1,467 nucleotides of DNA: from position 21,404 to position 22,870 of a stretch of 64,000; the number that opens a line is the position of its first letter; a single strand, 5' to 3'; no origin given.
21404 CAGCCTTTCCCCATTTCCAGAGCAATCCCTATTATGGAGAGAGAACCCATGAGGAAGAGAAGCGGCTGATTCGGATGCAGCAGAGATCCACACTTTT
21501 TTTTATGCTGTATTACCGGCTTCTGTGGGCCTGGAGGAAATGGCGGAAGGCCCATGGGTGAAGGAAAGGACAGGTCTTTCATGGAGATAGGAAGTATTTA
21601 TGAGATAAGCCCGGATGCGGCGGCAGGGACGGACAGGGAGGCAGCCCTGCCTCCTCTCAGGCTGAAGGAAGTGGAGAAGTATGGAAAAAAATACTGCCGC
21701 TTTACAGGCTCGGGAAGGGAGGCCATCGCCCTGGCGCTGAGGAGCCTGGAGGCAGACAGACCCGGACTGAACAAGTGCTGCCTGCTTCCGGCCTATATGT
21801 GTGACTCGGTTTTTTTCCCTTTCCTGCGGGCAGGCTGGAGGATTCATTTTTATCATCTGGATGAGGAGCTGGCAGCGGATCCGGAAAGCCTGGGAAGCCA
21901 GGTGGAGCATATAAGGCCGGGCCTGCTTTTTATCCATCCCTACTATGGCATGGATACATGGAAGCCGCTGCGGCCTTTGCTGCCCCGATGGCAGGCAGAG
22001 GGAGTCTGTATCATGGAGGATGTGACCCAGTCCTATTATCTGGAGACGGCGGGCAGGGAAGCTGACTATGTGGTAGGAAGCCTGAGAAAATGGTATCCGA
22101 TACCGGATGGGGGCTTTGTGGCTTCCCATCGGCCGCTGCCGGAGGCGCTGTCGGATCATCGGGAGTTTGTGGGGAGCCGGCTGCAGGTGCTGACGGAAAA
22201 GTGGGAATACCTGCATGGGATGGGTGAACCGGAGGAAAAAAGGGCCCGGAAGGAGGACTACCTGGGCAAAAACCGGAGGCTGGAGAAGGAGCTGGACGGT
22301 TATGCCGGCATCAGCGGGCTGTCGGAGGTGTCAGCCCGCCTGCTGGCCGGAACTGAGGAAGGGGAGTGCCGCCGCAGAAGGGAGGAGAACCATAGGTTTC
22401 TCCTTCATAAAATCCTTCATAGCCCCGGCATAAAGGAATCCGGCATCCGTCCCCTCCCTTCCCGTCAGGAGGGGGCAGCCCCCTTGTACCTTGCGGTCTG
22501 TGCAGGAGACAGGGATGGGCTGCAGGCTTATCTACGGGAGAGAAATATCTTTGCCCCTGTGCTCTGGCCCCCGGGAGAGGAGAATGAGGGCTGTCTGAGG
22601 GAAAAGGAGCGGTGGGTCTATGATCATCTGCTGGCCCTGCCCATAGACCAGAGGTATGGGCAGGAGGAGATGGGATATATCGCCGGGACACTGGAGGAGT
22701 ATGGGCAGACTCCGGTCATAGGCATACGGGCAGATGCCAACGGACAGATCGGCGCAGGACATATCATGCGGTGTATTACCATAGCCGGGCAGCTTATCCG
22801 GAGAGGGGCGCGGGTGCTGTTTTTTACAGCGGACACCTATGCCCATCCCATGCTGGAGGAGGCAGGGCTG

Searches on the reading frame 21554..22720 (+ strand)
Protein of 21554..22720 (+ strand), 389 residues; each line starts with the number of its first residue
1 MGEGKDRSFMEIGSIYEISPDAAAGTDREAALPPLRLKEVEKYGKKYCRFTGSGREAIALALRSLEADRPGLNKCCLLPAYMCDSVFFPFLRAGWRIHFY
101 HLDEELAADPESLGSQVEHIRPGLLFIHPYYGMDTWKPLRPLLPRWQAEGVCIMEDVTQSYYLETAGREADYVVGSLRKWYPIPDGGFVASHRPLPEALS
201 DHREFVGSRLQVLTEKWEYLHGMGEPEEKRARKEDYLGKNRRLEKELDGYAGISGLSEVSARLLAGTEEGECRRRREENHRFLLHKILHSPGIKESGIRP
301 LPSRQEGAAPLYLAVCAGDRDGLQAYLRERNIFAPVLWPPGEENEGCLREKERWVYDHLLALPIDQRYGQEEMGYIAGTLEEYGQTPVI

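Call 64: search_solved_structures(query=window:21554-22720:+, max_evalue=1)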
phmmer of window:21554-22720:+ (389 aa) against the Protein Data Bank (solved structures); distinct sequences matched with E-value up to 1: 5.
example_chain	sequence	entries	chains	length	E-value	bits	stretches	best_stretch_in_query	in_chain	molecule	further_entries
7n63_A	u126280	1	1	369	0.3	13.3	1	284-383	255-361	Putative aminotransferase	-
2r0t_A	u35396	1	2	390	0.42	12.8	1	41-126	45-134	Pyridoxamine 5-phosphate-dependent dehydrase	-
3b8x_A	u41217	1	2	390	0.42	12.8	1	41-126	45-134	Pyridoxamine 5-phosphate-dependent dehydrase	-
2gms_A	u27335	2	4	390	0.42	12.8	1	41-126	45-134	Putative pyridoxamine 5-phosphate-dependent dehydrase, Wbdk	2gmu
3gr9_A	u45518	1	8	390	0.42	12.8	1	41-126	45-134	ColD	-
